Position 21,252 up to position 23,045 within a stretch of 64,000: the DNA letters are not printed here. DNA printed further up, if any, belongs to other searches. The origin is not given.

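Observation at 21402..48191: Three UbiD-family decarboxylase paralogs in one island with no UbiX (prFMN synthase) or small partner subunit in the window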

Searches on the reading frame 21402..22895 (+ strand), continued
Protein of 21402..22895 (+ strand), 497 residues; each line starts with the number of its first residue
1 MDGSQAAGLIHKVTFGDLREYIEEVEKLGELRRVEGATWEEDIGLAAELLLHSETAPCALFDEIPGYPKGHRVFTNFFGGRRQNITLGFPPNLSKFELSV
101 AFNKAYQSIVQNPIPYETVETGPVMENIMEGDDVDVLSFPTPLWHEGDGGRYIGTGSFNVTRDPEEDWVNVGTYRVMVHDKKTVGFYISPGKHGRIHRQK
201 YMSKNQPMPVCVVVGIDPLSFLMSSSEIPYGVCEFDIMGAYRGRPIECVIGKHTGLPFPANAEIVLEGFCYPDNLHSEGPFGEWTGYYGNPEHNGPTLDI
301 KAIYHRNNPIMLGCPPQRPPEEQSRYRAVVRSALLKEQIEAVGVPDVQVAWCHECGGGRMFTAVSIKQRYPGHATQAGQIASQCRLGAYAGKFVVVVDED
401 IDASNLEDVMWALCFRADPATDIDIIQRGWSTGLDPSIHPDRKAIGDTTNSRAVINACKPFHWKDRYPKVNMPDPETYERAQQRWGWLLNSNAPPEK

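Call 66: search_solved_structures(query=L061:10001-11461:+, max_evalue=1e-30)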
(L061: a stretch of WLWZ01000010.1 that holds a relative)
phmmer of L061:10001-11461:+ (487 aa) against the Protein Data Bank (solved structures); distinct sequences matched with E-value up to 1e-30: 29.
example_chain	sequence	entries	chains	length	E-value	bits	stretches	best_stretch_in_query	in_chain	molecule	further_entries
7pda_A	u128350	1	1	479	3e-95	323.1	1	14-480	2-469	UbiD family decarboxylase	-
4ip2_A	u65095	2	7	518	1.1e-45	159.6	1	19-425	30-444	Aromatic Acid Decarboxylase | PA0254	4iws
7abn_D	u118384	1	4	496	1.4e-45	159.2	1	19-425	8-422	UbiD-like decarboxylase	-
7abo_C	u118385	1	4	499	2.1e-45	158.6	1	19-425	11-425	UbiD-like decarboxylase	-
7ae4_A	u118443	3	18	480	8.2e-43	150.1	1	16-464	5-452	Phenolic acid decarboxylase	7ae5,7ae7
6da6_A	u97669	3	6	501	9.2e-43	149.9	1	17-422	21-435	UbiD-like decarboxylase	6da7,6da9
7nf0_A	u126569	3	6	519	8.4e-42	146.7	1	12-425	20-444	Ferulic acid decarboxylase 1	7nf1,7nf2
5m1c_A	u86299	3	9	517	1.4e-41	146.1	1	12-430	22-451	3-octaprenyl-4-hydroxybenzoate carboxy-lyase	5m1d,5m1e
2idb_A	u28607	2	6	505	1.8e-41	145.6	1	12-430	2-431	3-octaprenyl-4-hydroxybenzoate carboxy-lyase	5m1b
7ney_A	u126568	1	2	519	2.9e-41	145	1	12-425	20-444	Ferulic acid decarboxylase 1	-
6h6x_B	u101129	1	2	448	1.4e-40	142.7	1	18-459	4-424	3-polyprenyl-4-hydroxybenzoate decarboxylase and related decarboxylases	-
6h6v_A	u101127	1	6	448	4e-40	141.2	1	18-459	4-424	3-polyprenyl-4-hydroxybenzoate decarboxylase and related decarboxylases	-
6tib_AAA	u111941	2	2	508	9.3e-40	140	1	19-483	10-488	Ferulic acid decarboxylase 1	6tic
6tie_AAA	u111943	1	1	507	9.9e-40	139.9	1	20-483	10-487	Ferulic acid decarboxylase 1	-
6r30_A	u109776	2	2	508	2.3e-39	138.7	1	19-483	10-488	Ferulic acid decarboxylase 1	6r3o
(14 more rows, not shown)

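Call 69: search_protein_families(library=pfam, proteins=[L019:11770-13053:-, L019:14149-14982:-, L022:6187-7194:-, L024:6817-7455:-, L023:8132-8638:-, L023:10886-11986:+, L024:13065-15125:+, L024:15229-17049:-, L030:3618-4862:-, L028:7941-9059:-], max_evalue=0.00001)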
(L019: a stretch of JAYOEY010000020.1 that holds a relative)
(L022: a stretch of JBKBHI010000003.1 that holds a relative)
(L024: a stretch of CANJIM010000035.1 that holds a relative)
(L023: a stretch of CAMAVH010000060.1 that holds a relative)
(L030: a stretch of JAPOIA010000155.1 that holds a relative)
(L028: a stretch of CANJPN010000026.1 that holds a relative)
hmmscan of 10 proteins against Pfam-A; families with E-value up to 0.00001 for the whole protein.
L019:11770-13053:- (427 aa): 2 families
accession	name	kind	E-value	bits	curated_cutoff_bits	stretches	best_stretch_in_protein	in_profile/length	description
PF19301.5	LigXa_C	-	1.5e-30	106.9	27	2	259-387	132-258/304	LigXa C-terminal domain like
PF00355.32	Rieske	-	4.4e-17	62.2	20.3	1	42-125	2-83/88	Rieske [2Fe-2S] domain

L019:14149-14982:- (277 aa): 1 family
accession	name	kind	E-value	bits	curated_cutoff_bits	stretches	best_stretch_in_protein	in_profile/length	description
PF02900.23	LigB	-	1.1e-66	225.2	26.3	1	8-264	3-260/269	Catalytic LigB subunit of aromatic ring-opening dioxygenase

L022:6187-7194:- (335 aa): 1 family
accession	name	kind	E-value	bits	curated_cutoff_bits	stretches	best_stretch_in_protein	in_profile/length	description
PF00291.31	PALP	-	1.2e-72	245.2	35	1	13-309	4-295/295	Pyridoxal-phosphate dependent enzyme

L024:6817-7455:- (212 aa): 1 family
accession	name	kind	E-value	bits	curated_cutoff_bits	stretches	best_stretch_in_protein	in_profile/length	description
PF00293.34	NUDIX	-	2.6e-10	40.9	21.1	1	58-177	4-122/134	NUDIX domain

L023:8132-8638:- (168 aa): 0 families

L023:10886-11986:+ (366 aa): 0 families

L024:13065-15125:+ (686 aa): 4 families
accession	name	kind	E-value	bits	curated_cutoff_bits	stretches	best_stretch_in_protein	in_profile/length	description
PF00005.33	ABC_tran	-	6.7e-44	150.3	25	2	78-234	2-137/137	ABC transporter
PF12848.13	ABC_tran_Xtn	-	1.3e-25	89.7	25.9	1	273-354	1-83/85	ABC transporter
PF13304.12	AAA_21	-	3.2e-18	67.3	27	1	479-548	229-304/304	AAA domain, putative AbiEii toxin, Type IV TA system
PF02463.25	SMC_N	-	9.5e-06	25.6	40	0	486-550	135-205/220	RecF/RecN/SMC N terminal domain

L024:15229-17049:- (606 aa): 5 families
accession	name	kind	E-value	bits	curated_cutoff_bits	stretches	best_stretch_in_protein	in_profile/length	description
PF00009.33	GTP_EFTU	-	1.3e-56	191.6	26.5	1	2-193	2-187/188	Elongation factor Tu GTP binding domain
PF21018.2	BipA_C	-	3.1e-46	156.1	23.8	1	485-592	2-109/110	TypA/BipA C-terminal domain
PF00679.30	EFG_C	-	4.7e-23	81.5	27.9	1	397-481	3-87/89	Elongation factor G C-terminus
PF03144.31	GTP_EFTU_D2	-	1.3e-12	48.4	30.3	1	216-287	1-73/73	Elongation factor Tu domain 2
PF22042.2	EF-G_D2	-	1.8e-10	41.3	27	1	207-288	7-83/84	Elongation factor G domain 2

L030:3618-4862:- (414 aa): 0 families

L028:7941-9059:- (372 aa): 0 families

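Call 72: list_cluster_members(proteins=[window:21402-22895:+, window:30673-32151:-, window:46788-48191:-])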
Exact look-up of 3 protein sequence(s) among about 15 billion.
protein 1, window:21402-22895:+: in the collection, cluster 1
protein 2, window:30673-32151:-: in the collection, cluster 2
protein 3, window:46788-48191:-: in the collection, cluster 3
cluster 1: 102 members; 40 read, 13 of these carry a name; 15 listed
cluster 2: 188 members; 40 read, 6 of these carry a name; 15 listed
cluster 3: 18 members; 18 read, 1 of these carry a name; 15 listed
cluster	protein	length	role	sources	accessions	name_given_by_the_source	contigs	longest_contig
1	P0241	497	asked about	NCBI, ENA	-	-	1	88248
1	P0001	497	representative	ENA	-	-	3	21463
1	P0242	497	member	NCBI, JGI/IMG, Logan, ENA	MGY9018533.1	MAG: UbiD family decarboxylase [Alphaproteobacteria bacterium] | UbiD family decarboxylase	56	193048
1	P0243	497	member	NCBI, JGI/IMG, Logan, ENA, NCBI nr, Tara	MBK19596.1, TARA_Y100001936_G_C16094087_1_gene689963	MAG: UbiD-like subunit of potential (de) carboxylase [Rhodospirillaceae bacterium] | UbiD-like subunit of potential (de) carboxylase [Rhodospirillaceae bacterium] | strand:+ start:9012 stop:10505 length:1494 start_codon:yes stop_codon:yes ...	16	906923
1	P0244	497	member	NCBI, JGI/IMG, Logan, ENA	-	UbiD family decarboxylase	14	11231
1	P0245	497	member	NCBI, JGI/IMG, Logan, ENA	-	UbiD family decarboxylase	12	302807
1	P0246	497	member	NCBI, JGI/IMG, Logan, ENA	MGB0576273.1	MAG: UbiD family decarboxylase [Alphaproteobacteria bacterium]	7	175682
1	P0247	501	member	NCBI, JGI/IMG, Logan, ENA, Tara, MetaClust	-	strand:- start:519 stop:2024 length:1506 start_codon:yes stop_codon:yes gene_type:complete | TARA_032_DCM_0.22-1.6_scaffold253608_1_gene238292 COG0043 ""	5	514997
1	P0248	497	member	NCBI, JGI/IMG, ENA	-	4-hydroxy-3-polyprenylbenzoate decarboxylase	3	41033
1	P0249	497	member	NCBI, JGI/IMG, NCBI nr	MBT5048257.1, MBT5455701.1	MAG: UbiD family decarboxylase [Rhodospirillaceae bacterium] | UbiD family decarboxylase | UbiD family decarboxylase [Rhodospirillaceae bacterium]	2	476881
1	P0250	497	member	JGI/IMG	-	UbiD family decarboxylase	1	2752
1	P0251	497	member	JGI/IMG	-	UbiD family decarboxylase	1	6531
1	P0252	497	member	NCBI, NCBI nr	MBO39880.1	MAG: UbiD-like subunit of potential (de) carboxylase [Rhodospirillaceae bacterium] | UbiD-like subunit of potential (de) carboxylase [Rhodospirillaceae bacterium]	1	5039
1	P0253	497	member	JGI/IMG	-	UbiD family decarboxylase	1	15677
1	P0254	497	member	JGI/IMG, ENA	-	UbiD family decarboxylase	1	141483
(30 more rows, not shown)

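Call 76: search_dna_similar(query=window:21402-22895:+, collection=plasmids, mode=protein, max_rows=25, max_evalue=1e-60)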
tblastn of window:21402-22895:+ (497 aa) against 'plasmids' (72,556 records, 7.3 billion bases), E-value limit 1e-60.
Records with a match: 9; places in all: 9; records where one place covers at least 80% of the query: 9.
Best place of each record, by identity: 60-80% 1; <60% 8.
By first word of the organism name: Streptomyces 4; Aromatoleum 1; Paraburkholderia 1; Kitasatospora 1; Azoarcus 1; Natrinema 1.
By predicted mobility (MOB-suite, as given by PLSDB): non-mobilizable 4; mobilizable 4; conjugative 1.
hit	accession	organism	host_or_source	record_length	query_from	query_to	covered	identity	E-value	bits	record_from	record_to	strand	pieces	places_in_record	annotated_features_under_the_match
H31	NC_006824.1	Aromatoleum aromaticum EbN1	-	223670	12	489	96%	61.7%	0e+0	636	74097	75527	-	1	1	UbiD family decarboxylase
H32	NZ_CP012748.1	Paraburkholderia caribensis MBA4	soil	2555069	17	489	95%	46.2%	6e-139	449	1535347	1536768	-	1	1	none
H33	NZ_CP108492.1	Streptomyces sp. NBC_01243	-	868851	11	490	97%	40.1%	1e-104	350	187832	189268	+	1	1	UbiD family decarboxylase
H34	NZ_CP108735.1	Streptomyces sp. NBC_00984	-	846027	11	490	97%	39.7%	8e-105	350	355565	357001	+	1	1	UbiD family decarboxylase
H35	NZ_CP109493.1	Streptomyces sp. NBC_01435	-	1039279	11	489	96%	39.5%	2e-103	347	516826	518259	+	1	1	record has no annotation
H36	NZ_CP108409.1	Kitasatospora sp. NBC_01300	-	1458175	14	489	96%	39.8%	7e-101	339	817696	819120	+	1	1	record has no annotation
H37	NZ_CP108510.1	Streptomyces sp. NBC_01237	-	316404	11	489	96%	38.5%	1e-99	335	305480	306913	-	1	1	UbiD family decarboxylase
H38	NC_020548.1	Azoarcus sp. KH32C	-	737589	17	485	94%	38.0%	2e-88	303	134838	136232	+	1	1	ppcB: phenylphosphate carboxylase subunit beta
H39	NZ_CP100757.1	Natrinema gelatinilyticum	marine sediment,sediment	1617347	17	485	94%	33.5%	3e-79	277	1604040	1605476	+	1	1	record has no annotation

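Call 78: get_annotated_region(hit=H31, flank=12000)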
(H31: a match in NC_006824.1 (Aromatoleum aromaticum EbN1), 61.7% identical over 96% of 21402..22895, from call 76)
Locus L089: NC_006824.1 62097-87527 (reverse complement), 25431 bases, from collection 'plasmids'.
description: Aromatoleum aromaticum EbN1 plasmid 2, complete sequence
organism: Aromatoleum aromaticum EbN1 (NCBI taxid 76114)
taxonomy: Bacteria; Pseudomonadota; Betaproteobacteria; Rhodocyclales; Rhodocyclaceae; Aromatoleum; Aromatoleum aromaticum; Aromatoleum aromaticum EbN1
host: -; source: -; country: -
typing (MOB-suite, as given by PLSDB): conjugative; replicon rep_cluster_1841; relaxase MOBP; mating-pair formation MPF_T
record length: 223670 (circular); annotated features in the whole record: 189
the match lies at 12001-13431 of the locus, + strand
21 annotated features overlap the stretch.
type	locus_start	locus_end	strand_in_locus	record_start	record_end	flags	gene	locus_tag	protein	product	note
CDS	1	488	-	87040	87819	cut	istB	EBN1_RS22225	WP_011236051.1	IS21-like element ISAzo17 family helper ATPase IstB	-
CDS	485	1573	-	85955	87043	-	istA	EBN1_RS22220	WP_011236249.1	IS21-like element ISAzo17 family transposase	GO:0006313 - DNA transposition [Evidence IEA]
CDS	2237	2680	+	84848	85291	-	-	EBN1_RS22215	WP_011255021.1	transposase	-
CDS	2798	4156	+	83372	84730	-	-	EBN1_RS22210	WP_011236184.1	IS1182-like element ISAzo1 family transposase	GO:0006313 - DNA transposition [Evidence IEA]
CDS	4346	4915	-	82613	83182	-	idi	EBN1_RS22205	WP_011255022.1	isopentenyl-diphosphate Delta-isomerase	GO:0008299 - isoprenoid biosynthetic process [Evidence IEA]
CDS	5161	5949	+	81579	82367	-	-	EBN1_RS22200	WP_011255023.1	IclR family transcriptional regulator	GO:0006355 - regulation of DNA-templated transcription [Evidence IEA]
CDS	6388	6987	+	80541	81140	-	-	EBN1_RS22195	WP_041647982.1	UbiX family flavin prenyltransferase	-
CDS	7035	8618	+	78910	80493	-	-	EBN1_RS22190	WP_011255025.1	UbiD family decarboxylase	-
CDS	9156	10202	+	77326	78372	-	-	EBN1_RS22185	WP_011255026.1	ABC transporter substrate-binding protein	-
CDS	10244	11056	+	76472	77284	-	-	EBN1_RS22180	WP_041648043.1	ABC transporter ATP-binding protein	GO:0006810 - transport [Evidence IEA]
CDS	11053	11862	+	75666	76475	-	-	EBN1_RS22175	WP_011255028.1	ABC transporter permease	-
CDS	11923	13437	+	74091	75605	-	-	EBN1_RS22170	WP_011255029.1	UbiD family decarboxylase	-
CDS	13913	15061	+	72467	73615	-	-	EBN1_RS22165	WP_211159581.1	porin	-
CDS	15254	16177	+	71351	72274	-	-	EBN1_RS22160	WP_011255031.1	DMT family transporter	-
CDS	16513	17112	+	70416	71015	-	-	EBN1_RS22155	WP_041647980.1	UbiX family flavin prenyltransferase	-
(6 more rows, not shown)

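Call 84: get_annotated_region(hit=H38, flank=6000)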
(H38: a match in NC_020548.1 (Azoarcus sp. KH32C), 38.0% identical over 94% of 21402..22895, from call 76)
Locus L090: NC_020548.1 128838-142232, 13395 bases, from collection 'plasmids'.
description: Azoarcus sp. KH32C plasmid pAZKH, complete sequence
organism: Azoarcus sp. KH32C (NCBI taxid 748247)
taxonomy: Bacteria; Pseudomonadota; Betaproteobacteria; Rhodocyclales; Zoogloeaceae; Azoarcus; Azoarcus sp. KH32C
host: -; source: -; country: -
typing (MOB-suite, as given by PLSDB): mobilizable; replicon rep_cluster_432; relaxase MOBP
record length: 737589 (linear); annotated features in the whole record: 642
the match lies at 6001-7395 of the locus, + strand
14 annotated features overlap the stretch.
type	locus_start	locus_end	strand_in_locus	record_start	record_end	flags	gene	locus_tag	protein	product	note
CDS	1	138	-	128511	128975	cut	-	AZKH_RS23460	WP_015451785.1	pyridoxamine 5'-phosphate oxidase family protein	-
CDS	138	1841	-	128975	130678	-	-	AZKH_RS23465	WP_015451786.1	sigma-54-dependent Fis family transcriptional regulator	-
CDS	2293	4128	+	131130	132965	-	-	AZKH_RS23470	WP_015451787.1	PEP-utilizing enzyme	GO:0016310 - phosphorylation [Evidence IEA]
CDS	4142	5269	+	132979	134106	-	-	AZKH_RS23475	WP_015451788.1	PEP/pyruvate-binding domain-containing protein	-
CDS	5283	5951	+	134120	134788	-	-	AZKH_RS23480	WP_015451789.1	CBS domain-containing protein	-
CDS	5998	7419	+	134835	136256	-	ppcB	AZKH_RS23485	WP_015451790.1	phenylphosphate carboxylase subunit beta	-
CDS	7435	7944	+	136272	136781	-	ppcD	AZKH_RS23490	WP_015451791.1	phenylphosphate carboxylase subunit delta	-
CDS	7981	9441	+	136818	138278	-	ppcA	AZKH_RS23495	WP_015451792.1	phenylphosphate carboxylase subunit alpha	-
CDS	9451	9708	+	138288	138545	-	ppcG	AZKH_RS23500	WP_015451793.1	phenylphosphate carboxylase subunit gamma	-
CDS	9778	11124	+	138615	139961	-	-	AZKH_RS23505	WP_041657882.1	UbiD family decarboxylase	-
CDS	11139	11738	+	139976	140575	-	-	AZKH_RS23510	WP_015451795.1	UbiX family flavin prenyltransferase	-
CDS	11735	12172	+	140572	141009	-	-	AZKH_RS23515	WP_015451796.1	DUF120 domain-containing protein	-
CDS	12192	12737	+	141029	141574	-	-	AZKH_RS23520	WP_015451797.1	NUDIX hydrolase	-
CDS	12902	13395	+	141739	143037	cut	-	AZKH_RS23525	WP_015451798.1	AMP-binding protein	-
